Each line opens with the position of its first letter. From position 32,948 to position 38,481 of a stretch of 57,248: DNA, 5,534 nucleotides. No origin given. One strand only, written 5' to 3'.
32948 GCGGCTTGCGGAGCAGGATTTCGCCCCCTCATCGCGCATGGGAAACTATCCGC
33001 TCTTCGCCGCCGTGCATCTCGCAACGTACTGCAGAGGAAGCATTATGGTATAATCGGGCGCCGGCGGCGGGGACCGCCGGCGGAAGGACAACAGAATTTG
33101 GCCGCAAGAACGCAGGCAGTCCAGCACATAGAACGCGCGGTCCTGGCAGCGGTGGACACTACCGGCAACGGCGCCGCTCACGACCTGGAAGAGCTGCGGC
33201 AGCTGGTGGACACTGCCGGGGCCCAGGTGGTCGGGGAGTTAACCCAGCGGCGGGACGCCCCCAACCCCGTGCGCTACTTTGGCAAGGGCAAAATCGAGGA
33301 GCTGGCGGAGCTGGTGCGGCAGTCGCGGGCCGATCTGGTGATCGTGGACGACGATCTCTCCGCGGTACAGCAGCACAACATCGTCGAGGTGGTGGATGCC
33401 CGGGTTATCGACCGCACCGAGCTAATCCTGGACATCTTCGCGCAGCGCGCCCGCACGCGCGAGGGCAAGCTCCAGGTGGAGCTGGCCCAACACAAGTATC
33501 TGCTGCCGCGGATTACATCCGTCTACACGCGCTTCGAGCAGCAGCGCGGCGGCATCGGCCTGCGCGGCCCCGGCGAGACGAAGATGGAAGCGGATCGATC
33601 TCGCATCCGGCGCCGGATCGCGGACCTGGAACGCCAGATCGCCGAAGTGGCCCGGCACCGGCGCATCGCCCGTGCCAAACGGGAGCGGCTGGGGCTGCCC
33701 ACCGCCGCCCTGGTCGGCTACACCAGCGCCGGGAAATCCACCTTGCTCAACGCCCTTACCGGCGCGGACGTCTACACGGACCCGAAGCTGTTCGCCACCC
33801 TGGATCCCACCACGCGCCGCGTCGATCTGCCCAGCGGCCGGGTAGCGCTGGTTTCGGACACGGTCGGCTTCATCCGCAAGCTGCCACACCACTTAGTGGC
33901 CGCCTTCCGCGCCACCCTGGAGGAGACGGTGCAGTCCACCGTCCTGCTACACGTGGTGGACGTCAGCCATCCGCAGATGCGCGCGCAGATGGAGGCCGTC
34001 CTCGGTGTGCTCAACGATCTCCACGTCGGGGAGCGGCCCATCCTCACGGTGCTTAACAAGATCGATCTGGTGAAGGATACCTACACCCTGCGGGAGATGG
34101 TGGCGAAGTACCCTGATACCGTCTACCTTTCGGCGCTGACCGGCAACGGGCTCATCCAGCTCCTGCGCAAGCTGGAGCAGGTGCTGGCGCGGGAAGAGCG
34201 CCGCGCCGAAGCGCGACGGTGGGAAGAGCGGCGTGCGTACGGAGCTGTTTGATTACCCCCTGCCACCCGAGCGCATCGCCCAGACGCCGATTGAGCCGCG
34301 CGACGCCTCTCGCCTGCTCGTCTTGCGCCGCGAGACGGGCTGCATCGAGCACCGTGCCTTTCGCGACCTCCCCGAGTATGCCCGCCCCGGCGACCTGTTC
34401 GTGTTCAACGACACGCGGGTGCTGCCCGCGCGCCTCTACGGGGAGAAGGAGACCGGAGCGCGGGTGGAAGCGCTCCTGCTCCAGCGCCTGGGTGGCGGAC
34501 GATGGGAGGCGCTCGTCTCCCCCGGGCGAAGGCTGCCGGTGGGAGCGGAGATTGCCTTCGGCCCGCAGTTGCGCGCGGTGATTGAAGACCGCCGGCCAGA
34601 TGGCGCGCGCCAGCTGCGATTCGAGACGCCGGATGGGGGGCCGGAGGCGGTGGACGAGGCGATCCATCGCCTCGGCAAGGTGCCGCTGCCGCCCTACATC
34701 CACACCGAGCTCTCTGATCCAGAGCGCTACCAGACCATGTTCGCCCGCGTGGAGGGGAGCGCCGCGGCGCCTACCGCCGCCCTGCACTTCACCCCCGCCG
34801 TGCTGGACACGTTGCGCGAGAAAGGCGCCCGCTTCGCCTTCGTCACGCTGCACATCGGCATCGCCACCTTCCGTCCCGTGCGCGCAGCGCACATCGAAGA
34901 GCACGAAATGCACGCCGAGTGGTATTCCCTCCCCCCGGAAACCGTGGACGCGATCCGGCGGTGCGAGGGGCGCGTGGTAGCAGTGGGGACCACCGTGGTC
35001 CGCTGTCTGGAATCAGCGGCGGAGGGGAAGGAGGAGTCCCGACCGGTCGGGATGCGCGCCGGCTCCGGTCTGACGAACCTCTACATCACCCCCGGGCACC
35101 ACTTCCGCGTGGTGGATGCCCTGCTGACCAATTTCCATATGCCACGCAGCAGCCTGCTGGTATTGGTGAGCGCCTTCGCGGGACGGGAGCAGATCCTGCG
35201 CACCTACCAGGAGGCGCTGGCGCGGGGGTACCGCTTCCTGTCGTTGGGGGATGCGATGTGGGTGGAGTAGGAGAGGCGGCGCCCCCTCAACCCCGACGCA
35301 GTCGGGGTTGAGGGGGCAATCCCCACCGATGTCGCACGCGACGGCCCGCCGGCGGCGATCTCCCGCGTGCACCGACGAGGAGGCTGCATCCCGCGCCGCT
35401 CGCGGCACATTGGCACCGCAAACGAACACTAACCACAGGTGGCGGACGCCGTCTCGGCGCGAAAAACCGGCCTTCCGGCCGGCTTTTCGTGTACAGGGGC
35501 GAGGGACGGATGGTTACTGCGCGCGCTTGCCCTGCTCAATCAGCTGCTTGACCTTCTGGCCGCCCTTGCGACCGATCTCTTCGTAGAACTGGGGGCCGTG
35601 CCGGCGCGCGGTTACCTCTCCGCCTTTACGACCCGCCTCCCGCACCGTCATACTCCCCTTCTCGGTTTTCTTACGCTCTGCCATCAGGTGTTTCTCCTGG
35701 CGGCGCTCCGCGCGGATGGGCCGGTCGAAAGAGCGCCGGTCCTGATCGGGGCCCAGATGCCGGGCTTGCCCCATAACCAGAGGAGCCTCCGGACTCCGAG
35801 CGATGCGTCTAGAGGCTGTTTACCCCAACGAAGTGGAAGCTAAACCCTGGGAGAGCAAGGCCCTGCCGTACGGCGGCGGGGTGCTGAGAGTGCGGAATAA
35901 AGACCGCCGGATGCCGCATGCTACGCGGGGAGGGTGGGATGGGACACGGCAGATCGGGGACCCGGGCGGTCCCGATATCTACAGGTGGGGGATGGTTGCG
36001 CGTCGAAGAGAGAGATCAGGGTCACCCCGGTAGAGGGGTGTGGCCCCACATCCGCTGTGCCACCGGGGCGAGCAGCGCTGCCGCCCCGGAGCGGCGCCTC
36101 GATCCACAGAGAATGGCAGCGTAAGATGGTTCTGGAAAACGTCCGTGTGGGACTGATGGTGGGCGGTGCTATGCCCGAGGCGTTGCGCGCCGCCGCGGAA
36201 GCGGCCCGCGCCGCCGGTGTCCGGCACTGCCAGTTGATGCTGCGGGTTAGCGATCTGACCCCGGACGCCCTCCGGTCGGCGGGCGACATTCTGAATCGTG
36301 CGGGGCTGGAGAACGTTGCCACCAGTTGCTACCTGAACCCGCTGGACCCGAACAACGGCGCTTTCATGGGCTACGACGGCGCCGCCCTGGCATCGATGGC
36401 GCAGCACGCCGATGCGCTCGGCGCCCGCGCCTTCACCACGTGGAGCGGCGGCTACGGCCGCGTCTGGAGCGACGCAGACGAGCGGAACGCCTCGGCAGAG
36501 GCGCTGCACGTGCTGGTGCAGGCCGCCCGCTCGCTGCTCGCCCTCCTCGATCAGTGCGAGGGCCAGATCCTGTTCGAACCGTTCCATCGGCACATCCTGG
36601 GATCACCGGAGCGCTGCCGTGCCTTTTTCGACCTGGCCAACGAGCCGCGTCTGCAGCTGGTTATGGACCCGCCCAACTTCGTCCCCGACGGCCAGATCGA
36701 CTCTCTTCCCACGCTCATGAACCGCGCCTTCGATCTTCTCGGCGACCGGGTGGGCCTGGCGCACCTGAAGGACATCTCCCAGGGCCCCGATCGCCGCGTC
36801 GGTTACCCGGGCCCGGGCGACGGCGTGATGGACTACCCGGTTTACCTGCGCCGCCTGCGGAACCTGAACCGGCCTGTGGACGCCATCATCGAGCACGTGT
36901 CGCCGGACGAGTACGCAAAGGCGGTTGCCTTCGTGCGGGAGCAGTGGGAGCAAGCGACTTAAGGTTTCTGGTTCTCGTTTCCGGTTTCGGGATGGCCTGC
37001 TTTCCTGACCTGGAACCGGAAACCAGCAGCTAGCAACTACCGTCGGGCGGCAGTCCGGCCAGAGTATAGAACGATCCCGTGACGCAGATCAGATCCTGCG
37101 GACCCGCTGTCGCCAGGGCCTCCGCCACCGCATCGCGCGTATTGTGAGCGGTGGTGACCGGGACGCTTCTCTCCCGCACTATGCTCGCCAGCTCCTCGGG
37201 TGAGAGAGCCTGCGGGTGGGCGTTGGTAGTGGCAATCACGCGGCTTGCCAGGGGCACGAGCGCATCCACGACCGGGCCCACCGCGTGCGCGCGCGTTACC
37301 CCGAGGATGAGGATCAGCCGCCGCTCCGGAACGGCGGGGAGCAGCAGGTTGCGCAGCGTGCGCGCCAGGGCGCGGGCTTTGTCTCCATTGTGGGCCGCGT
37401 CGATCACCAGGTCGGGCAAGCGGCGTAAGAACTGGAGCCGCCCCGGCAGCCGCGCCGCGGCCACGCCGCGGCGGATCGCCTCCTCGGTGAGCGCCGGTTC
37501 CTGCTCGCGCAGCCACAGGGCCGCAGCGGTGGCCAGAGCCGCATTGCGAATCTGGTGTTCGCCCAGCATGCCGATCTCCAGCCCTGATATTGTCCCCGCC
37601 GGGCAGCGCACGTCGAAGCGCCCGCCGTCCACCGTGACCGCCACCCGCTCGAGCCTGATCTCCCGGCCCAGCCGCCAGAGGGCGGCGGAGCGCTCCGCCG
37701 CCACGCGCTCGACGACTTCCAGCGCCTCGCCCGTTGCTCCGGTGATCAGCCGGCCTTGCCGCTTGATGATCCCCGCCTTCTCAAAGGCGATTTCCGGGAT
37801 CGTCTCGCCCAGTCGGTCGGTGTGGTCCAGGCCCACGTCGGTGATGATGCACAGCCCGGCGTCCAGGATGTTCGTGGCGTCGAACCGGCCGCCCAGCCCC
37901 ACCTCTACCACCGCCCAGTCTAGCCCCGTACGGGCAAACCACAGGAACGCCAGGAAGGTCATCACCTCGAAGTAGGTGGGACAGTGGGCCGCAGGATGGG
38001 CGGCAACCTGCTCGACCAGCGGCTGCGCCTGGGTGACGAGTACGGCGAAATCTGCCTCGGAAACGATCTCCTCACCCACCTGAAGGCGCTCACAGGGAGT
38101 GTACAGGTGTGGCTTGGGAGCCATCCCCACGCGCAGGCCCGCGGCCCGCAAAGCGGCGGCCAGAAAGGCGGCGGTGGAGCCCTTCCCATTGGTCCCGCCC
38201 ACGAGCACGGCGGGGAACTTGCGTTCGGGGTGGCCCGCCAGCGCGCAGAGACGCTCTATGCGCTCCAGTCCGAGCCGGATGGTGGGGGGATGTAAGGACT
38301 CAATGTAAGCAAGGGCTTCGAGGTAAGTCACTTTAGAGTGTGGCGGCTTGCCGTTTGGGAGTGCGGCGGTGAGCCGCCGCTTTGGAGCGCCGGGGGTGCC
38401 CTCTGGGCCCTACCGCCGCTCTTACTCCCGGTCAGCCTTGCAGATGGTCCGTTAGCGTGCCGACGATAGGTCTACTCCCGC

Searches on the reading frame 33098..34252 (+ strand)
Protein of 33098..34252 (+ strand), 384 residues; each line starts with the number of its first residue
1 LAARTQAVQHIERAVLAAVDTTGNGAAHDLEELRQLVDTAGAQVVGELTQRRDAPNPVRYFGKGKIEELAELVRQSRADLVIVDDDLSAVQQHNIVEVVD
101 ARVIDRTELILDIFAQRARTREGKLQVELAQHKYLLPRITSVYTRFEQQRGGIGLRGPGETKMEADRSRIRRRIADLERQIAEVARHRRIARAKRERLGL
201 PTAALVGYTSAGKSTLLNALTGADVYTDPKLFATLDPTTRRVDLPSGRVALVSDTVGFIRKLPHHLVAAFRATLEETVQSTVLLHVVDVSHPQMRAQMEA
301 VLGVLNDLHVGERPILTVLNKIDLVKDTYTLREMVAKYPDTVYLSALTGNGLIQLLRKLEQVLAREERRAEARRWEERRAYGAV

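Call 9: search_protein_families(library=pfam, proteins=[window:33098-34252:+], max_evalue=0.001)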
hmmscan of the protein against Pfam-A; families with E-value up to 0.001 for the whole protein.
window:33098-34252:+ (384 aa): 6 families
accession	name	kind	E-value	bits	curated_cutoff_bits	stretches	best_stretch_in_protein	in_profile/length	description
PF13167.11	GTP-bdg_N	-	2.2e-32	111.9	25.4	1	29-115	3-89/89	GTP-binding GTPase N-terminal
PF16360.10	GTP-bdg_M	-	5.5e-28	97.8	29.5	1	117-195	1-79/79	GTP-binding GTPase Middle Region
PF01926.29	MMR_HSR1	-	3e-20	72.8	21.9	1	203-321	2-113/113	50S ribosome-binding GTPase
PF03193.22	RsgA_GTPase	-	1.7e-06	28.4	30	0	171-231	76-137/174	RsgA GTPase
PF00350.29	Dynamin_N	-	1.5e-05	25.5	27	1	204-230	2-28/168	Dynamin family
PF00005.33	ABC_tran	-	0.00093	20.3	25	0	202-306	13-93/137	ABC transporter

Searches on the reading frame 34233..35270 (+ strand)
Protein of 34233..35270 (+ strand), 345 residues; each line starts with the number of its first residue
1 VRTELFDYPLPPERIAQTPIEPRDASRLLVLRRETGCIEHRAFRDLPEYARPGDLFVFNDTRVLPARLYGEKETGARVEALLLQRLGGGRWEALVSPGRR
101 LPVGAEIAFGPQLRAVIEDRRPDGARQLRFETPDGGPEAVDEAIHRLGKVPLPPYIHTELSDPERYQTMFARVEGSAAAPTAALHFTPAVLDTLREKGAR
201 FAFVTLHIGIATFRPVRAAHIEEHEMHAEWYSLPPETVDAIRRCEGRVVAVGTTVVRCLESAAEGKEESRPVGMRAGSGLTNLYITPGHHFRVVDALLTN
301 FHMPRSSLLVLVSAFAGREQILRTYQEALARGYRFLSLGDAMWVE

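Call 9: search_protein_families(library=pfam, proteins=[window:34233-35270:+], max_evalue=0.001)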
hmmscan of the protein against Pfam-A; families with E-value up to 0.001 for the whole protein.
window:34233-35270:+ (345 aa): 1 family
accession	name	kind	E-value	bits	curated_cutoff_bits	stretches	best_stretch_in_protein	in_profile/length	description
PF02547.20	Queuosine_synth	-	7.3e-125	416.8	25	1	4-343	2-321/322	Queuosine biosynthesis protein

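Call 70: find_homologous_proteins(query=window:34233-35270:+, max_evalue=1e-60)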
Query window:34233-35270:+ (345 aa): 7964 proteins with E <= 1e-60 among 8000 candidates; the best 120 are listed.
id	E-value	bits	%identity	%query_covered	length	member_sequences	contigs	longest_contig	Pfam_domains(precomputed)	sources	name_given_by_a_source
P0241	3.5e-228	774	100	100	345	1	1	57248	PF02547.21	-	-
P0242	6.5e-156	537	74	100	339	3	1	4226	PF02547.21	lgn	-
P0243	6.5e-147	507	71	100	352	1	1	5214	PF02547.21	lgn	-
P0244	3.2e-144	498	69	100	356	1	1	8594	PF02547.21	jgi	-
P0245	1.0e-143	497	69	100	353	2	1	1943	PF02547.21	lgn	-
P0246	6.4e-143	494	67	100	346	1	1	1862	PF02547.21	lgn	-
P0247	2.1e-141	489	64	100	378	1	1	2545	PF02547.21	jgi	jgi:S-adenosylmethionine:tRNA ribosyltransferase-isomerase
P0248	3.3e-141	488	67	100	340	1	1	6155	PF02547.21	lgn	-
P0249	2.9e-140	485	67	100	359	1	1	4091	PF02547.21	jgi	jgi:S-adenosylmethionine:tRNA ribosyltransferase-isomerase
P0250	5.6e-140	484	66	100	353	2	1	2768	PF02547.21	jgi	jgi:S-adenosylmethionine:tRNA ribosyltransferase-isomerase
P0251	7.3e-140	484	65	100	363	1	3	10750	PF02547.21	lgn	-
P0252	3.4e-139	482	66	100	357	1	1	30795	PF02547.21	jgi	-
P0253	4.5e-139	481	67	100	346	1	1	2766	PF02547.21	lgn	-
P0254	4.7e-139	481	60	100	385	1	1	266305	PF02547.21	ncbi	-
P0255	7.2e-139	481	66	100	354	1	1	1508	PF02547.21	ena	-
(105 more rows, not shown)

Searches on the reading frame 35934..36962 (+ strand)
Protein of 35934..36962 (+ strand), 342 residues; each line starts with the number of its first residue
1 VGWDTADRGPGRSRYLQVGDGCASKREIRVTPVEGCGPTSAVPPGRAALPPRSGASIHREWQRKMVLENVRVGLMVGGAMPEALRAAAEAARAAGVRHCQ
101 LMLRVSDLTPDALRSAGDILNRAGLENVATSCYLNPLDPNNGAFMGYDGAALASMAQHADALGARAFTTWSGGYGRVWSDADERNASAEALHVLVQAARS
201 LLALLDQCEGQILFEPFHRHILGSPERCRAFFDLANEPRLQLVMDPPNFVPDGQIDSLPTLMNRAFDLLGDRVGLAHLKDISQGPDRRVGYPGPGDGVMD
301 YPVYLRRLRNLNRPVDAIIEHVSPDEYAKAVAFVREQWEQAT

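Call 9: search_protein_families(library=pfam, proteins=[window:35934-36962:+], max_evalue=0.001)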
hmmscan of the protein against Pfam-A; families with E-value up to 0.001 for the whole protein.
window:35934-36962:+ (342 aa): 1 family
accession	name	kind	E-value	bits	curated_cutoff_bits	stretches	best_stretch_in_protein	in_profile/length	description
PF01261.30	AP_endonuc_2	-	5.7e-18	66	31.1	1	89-336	2-248/249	Xylose isomerase-like TIM barrel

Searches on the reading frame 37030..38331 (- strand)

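Call 9: search_protein_families(library=pfam, proteins=[window:37030-38331:-], max_evalue=0.001)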
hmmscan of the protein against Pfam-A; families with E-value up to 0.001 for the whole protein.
window:37030-38331:- (433 aa): 2 families
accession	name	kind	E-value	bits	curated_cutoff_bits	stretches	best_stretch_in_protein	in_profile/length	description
PF02875.26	Mur_ligase_C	-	1.1e-17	65.5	28.4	1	297-421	1-127/127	Mur ligase, glutamate ligase domain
PF08245.18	Mur_ligase_M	-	5.3e-13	49.8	24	1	44-271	1-200/200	Mur ligase middle domain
